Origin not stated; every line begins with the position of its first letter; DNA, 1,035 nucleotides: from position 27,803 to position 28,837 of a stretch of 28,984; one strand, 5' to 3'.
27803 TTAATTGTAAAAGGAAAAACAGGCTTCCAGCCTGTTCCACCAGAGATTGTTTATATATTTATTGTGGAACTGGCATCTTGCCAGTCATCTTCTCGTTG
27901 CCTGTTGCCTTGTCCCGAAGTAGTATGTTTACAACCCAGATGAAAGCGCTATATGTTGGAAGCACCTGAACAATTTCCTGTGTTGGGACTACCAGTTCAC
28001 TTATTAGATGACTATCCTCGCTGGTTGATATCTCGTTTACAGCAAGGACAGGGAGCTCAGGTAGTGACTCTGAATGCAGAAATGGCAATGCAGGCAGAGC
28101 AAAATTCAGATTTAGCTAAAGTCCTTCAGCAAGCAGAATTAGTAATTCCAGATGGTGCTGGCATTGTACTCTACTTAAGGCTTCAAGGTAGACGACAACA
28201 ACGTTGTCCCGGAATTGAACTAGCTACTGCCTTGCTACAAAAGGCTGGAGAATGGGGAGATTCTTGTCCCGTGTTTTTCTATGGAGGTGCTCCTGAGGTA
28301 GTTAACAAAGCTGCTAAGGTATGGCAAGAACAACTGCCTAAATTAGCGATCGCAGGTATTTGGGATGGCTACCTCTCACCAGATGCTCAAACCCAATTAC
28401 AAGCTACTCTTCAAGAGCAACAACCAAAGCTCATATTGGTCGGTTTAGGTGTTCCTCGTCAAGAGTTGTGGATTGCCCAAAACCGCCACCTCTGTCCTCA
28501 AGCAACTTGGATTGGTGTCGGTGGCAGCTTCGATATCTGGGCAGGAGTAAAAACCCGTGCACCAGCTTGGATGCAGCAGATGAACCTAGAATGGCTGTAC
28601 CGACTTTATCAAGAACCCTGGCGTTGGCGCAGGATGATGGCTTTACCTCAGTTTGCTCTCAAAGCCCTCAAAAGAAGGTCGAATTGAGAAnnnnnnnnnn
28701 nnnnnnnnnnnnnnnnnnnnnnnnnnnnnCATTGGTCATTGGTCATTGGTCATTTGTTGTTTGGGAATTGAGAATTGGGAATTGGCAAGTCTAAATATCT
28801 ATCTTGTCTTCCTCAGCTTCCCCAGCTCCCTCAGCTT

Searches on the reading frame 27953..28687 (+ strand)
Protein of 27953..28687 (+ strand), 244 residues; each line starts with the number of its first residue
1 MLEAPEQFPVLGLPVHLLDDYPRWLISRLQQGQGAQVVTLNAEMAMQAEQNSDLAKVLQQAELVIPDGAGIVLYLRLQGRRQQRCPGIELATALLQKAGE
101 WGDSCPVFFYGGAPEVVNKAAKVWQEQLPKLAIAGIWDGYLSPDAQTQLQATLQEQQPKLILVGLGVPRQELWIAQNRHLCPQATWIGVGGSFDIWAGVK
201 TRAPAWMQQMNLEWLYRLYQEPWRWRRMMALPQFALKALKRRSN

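Call 22: search_protein_families(library=pfam, proteins=[window:27953-28687:+])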
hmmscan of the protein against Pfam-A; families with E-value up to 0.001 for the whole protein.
window:27953-28687:+ (244 aa): 1 family
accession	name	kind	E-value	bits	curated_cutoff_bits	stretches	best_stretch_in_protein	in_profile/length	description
PF03808.19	Glyco_tran_WecG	-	1.2e-61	207.8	27.4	1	61-229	1-168/168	Glycosyl transferase WecG/TagA/CpsF family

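Call 78: find_encoding_contigs(protein=window:27953-28687:+, flank=1000, max_places=3)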
Protein window:27953-28687:+ (244 aa): no gene with exactly this product is on record in the collection.
